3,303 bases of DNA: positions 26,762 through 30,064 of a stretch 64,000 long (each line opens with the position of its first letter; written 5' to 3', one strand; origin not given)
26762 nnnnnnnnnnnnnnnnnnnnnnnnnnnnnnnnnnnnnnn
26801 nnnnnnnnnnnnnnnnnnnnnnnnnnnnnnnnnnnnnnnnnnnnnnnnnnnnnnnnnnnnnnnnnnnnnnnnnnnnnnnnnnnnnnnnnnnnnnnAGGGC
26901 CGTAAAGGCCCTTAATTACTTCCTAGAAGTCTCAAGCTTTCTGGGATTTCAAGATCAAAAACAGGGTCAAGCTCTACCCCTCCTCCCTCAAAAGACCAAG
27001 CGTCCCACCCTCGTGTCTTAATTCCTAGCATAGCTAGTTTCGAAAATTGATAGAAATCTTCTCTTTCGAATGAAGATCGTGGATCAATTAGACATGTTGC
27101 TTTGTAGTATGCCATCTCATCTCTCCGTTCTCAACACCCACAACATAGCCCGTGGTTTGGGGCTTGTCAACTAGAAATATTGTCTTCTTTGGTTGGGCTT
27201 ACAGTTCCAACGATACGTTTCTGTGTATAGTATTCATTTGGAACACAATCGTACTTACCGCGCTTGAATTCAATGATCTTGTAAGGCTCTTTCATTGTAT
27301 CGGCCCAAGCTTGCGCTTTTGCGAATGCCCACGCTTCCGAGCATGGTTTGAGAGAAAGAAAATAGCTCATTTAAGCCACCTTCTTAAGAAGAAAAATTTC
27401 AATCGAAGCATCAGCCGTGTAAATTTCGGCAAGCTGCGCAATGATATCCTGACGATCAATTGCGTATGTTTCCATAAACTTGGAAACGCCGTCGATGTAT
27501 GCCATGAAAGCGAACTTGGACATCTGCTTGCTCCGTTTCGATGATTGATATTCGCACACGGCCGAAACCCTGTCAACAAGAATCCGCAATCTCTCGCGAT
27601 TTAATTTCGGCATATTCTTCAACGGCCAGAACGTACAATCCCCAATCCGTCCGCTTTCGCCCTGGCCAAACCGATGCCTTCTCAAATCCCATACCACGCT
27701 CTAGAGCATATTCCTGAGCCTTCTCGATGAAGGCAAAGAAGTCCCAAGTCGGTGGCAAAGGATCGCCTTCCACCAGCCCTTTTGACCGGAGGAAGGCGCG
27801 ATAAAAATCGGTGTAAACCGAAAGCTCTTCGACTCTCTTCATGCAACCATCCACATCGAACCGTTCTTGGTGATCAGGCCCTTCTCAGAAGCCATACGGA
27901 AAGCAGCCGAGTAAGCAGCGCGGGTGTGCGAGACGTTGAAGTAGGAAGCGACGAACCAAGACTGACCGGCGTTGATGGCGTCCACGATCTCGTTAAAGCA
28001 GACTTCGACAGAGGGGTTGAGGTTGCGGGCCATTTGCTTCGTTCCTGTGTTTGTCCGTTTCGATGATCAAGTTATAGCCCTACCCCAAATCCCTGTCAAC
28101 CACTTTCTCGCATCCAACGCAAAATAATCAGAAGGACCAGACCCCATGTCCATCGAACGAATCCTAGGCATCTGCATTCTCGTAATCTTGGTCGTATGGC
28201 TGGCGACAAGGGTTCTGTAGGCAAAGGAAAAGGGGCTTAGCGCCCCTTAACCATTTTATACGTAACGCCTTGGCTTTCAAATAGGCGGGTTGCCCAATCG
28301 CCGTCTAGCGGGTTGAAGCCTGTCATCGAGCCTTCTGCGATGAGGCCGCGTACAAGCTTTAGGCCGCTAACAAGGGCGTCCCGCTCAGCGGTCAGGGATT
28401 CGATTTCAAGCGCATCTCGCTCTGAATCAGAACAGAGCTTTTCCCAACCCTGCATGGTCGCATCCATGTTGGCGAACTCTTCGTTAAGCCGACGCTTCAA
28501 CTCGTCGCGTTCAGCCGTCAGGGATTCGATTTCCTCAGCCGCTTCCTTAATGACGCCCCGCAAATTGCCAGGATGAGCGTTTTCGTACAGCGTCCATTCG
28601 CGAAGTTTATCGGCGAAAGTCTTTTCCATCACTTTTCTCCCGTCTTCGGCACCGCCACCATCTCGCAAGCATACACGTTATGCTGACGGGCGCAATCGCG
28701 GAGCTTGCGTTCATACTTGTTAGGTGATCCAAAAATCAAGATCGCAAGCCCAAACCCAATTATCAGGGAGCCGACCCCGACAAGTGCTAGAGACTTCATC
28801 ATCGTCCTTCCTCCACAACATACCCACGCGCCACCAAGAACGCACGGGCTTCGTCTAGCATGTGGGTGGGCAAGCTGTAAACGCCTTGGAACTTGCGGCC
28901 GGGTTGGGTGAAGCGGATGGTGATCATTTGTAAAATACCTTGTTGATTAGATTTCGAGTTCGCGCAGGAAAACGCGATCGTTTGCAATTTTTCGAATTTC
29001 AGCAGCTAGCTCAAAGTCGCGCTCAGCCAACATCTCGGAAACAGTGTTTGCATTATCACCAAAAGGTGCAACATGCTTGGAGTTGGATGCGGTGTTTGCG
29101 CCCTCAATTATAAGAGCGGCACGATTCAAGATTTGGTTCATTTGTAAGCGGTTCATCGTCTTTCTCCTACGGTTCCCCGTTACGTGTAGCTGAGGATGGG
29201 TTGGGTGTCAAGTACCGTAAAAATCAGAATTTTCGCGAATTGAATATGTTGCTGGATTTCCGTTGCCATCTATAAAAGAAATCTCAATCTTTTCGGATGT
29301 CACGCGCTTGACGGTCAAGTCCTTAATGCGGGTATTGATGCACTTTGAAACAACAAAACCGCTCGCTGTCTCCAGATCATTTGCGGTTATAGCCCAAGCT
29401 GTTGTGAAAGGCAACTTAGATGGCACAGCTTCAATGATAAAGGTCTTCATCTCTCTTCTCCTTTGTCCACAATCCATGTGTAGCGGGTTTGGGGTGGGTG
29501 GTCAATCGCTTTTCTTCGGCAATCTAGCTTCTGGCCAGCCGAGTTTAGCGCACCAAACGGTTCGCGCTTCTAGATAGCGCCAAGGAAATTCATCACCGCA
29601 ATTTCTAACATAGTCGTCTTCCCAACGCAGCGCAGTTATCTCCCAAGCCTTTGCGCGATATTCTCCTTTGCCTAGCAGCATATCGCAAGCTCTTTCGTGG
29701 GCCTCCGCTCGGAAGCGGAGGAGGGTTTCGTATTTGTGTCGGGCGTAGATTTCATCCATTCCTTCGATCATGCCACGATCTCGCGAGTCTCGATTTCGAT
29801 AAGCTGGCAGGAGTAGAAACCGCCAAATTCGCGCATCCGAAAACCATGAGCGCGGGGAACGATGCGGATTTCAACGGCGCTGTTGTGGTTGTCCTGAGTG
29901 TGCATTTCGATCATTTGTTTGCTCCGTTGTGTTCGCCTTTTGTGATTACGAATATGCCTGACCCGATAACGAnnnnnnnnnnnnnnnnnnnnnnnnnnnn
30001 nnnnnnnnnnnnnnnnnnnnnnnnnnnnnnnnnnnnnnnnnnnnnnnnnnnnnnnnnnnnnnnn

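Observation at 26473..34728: Packaging genes pulled apart: terS, terL and portal each stand alone, separated by opposite-strand cassettes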

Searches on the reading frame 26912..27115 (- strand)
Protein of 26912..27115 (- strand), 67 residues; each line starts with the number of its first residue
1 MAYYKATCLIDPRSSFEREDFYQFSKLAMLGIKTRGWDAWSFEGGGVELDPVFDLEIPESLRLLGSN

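Call 27: search_protein_families(library=pfam, proteins=[window:26912-27115:-], max_evalue=0.1)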
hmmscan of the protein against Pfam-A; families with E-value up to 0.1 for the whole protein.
window:26912-27115:- (67 aa): 0 families

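Call 50: search_protein_families(library=phrogs, proteins=[window:26912-27115:-], max_evalue=0.01)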
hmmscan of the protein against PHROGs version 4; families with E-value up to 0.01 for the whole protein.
window:26912-27115:- (67 aa): 0 families

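Call 61: search_protein_families(library=ncbifam, proteins=[window:26912-27115:-], max_evalue=0.05)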
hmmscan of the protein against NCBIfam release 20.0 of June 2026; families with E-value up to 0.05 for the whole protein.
window:26912-27115:- (67 aa): 0 families

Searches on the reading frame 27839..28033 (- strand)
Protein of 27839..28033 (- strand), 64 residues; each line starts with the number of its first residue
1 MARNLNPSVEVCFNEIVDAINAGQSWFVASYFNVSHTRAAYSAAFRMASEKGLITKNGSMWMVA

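Call 26: search_protein_families(library=pfam, proteins=[window:27839-28033:-], max_evalue=0.1)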
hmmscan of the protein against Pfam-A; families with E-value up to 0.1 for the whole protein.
window:27839-28033:- (64 aa): 0 families

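Call 49: search_protein_families(library=phrogs, proteins=[window:27839-28033:-], max_evalue=0.01)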
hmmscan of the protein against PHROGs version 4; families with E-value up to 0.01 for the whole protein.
window:27839-28033:- (64 aa): 0 families

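Call 60: search_protein_families(library=ncbifam, proteins=[window:27839-28033:-], max_evalue=0.05)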
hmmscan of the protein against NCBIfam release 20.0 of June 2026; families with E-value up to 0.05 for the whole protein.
window:27839-28033:- (64 aa): 0 families

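Call 80: find_homologous_proteins(query=window:27839-28033:-, max_evalue=0.001)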
Query window:27839-28033:- (64 aa): 1 proteins with E <= 0.001 among 1 candidates.
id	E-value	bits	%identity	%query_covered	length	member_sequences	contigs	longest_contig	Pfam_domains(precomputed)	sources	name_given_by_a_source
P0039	1.7e-33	130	97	100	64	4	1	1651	-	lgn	-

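Call 104: predict_structure(alignment_id=A6)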
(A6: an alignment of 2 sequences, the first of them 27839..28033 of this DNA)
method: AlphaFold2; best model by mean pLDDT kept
length: 64 residues; sequences in the alignment: 2
mean_pLDDT: 75.3   pTM: 0.64
mean pLDDT of the five models: 75.3, 74.5, 73.0, 71.3, 70.1
residues with pLDDT >= 90: 0; 70-90: 48; 50-70: 13; < 50: 3
segments of 3 or more residues with pLDDT < 50: none
pLDDT, mean of each block of 10 residues (from residue 1): 66 84 66 67 86 83 77
secondary structure, 60 per line:
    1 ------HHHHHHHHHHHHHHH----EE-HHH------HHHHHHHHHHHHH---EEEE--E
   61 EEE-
elements in order: H7-21 H38-50 E54-57 E60-63

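Call 107: fold_search(model_id=the predicted structure, library=pdb)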
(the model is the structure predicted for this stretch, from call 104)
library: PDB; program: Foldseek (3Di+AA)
matches with E <= 10: 1064; with E <= 0.001: 0
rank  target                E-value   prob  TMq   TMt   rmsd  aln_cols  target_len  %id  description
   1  3edp_B                1.9e-02  1.00  0.73  0.24   2.7        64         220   26  The crystal structure of the protein lin2111 (functionally unknown) from Listeria innocua Clip11262 (released 2008-09-16)
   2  5d4r_B                7.2e-02  1.00  0.78  0.71   3.8        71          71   18  Crystal Structure of AraR(DBD) in complex with operator ORE1 (released 2015-11-04)
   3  2g7u_B                8.3e-02  0.98  0.65  0.21   3.4        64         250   16  2.3 A structure of putative catechol degradative operon regulator from Rhodococcus sp. RHA1 (released 2006-04-04)
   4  3f8m_A                1.0e-01  1.00  0.75  0.23   2.2        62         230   18  Crystal Structure of PhnF from Mycobacterium smegmatis (released 2009-11-17)
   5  9f26_C                1.1e-01  0.98  0.68  0.56   5.7        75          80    9  Crystal structure of the PriS_PriL-Rpa2WH ternary complex from P. abyssi (released 2024-12-04)
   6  9f27_MODEL_1_A        1.2e-01  0.99  0.70  0.52   3.3        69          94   10  Solution structure of the Pyrococcus abyssi Rpa2 winged-helix domain (released 2024-12-04)
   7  9f2a_C                1.4e-01  0.99  0.67  0.68   2.1        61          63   10  Pyrococcus abyssi PolD in complex with Rpa2 winged-helix domain class 2 (composite map) (released 2024-12-04)
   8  4u0y_A                1.4e-01  0.97  0.68  0.60   5.4        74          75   16  Crystal structure of the DNA-binding domains of YvoA in complex with palindromic operator DNA (released 2015-01-14)
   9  2hr3_B                1.6e-01  0.95  0.62  0.33   3.5        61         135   16  Crystal structure of putative transcriptional regulator protein from Pseudomonas aeruginosa PA01 at 2.4 A resolution (released 2006-09-19)
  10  3tqn_A                1.6e-01  0.94  0.68  0.43   5.9        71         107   15  Structure of the transcriptional regulator of the GntR family, from Coxiella burnetii. (released 2011-09-28)
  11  3tqn_B                1.7e-01  0.96  0.71  0.44   6.3        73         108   18  Structure of the transcriptional regulator of the GntR family, from Coxiella burnetii. (released 2011-09-28)
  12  6zu5_ST0              1.7e-01  0.77  0.49  0.28   6.7        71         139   15  Structure of the Paranosema locustae ribosome in complex with Lso2 (released 2020-11-04)
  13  6az6_B                2.0e-01  0.98  0.69  0.25   2.4        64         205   14  Streptococcus agalactiae GntR (released 2017-12-20)
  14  6sbs_A                2.0e-01  0.96  0.69  0.49   5.0        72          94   14  YtrA from Sulfolobus acidocaldarius, a GntR-family transcription factor (released 2019-07-31)
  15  8b9d_4                2.0e-01  0.82  0.53  0.07   4.1        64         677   11  Human replisome bound by Pol Alpha (released 2023-08-09)
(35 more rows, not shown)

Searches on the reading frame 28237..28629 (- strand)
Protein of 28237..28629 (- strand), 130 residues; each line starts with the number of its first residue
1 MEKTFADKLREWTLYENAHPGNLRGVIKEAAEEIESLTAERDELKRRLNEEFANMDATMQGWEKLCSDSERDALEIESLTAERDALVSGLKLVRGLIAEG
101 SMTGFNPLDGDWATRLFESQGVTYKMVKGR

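Call 26: search_protein_families(library=pfam, proteins=[window:28237-28629:-], max_evalue=0.1)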
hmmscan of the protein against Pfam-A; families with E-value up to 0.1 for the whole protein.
window:28237-28629:- (130 aa): 3 families
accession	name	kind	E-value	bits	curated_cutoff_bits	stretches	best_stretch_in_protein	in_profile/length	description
PF11488.14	Lge1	-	0.0086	16.7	25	1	29-81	13-64/71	Transcriptional regulatory protein LGE1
PF04822.18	Takusan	-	0.023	15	28.1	0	32-49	24-41/85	Takusan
PF06657.18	Cep57_MT_bd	-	0.1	13.5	31.3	0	22-51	12-41/77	Centrosome microtubule-binding domain of Cep57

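Call 49: search_protein_families(library=phrogs, proteins=[window:28237-28629:-], max_evalue=0.01)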
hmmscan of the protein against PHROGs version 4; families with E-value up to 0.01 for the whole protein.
window:28237-28629:- (130 aa): 1 family
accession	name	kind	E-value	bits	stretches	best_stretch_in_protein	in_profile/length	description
phrog_13113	-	unknown function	0.00067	21.1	0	5-47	40-84/134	-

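Call 60: search_protein_families(library=ncbifam, proteins=[window:28237-28629:-], max_evalue=0.05)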
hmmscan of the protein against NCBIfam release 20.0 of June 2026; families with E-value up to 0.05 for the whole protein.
window:28237-28629:- (130 aa): 3 families
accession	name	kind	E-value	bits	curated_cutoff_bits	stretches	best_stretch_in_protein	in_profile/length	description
NF002572.0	PRK02224.1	equivalog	0.016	13.5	1087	1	23-94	256-327/888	DNA double-strand break repair ATPase Rad50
NF045487.1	ASRP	equivalog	0.019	13.6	300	1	27-86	158-388/593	archaea-specific SMC-related protein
NF007341.0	PRK09834.1-3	equivalog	0.024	13.7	269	1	26-114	115-204/274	DNA-binding transcriptional regulator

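Call 116: search_protein_families(library=padloc, alignment_id=A7, max_evalue=0.01)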
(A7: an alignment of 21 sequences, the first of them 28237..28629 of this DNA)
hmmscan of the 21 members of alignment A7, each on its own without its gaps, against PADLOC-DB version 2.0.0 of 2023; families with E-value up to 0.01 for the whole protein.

A. member 1, window:28237-28629:- (130 aa): 0 families

B. families by the number of members that match (of 21 scanned): 0 families

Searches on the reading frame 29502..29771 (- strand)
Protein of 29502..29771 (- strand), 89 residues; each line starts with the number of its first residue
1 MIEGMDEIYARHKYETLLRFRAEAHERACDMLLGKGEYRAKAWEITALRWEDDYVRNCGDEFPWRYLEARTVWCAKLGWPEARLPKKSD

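Call 26: search_protein_families(library=pfam, proteins=[window:29502-29771:-], max_evalue=0.1)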
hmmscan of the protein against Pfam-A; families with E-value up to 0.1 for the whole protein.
window:29502-29771:- (89 aa): 0 families

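Call 49: search_protein_families(library=phrogs, proteins=[window:29502-29771:-], max_evalue=0.01)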
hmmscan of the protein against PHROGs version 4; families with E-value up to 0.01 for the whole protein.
window:29502-29771:- (89 aa): 0 families

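Call 60: search_protein_families(library=ncbifam, proteins=[window:29502-29771:-], max_evalue=0.05)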
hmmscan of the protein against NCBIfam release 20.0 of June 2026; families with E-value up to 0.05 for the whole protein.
window:29502-29771:- (89 aa): 0 families

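Call 93: find_homologous_proteins(query=window:29502-29771:-, max_evalue=0.001)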
Query window:29502-29771:- (89 aa): 1 proteins with E <= 0.001 among 2 candidates.
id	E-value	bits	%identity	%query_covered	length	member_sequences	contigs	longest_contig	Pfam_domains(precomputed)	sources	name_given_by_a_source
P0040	2.3e-56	206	100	100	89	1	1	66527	-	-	-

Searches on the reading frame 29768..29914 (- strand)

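Call 26: search_protein_families(library=pfam, proteins=[window:29768-29914:-], max_evalue=0.1)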
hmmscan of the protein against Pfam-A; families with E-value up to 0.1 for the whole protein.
window:29768-29914:- (48 aa): 1 family
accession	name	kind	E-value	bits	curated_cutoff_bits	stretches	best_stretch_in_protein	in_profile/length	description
PF23776.1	DUF7170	-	6.6e-05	23.4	27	1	1-40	1-41/52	Protein of unknown function (DUF7170)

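Call 49: search_protein_families(library=phrogs, proteins=[window:29768-29914:-], max_evalue=0.01)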
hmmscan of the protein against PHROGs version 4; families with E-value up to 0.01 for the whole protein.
window:29768-29914:- (48 aa): 1 family
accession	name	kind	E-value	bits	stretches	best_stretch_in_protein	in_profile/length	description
phrog_4653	-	unknown function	7.1e-06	27.1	1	1-40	1-41/51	-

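Call 60: search_protein_families(library=ncbifam, proteins=[window:29768-29914:-], max_evalue=0.05)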
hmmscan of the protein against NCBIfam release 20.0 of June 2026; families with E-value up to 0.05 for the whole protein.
window:29768-29914:- (48 aa): 0 families
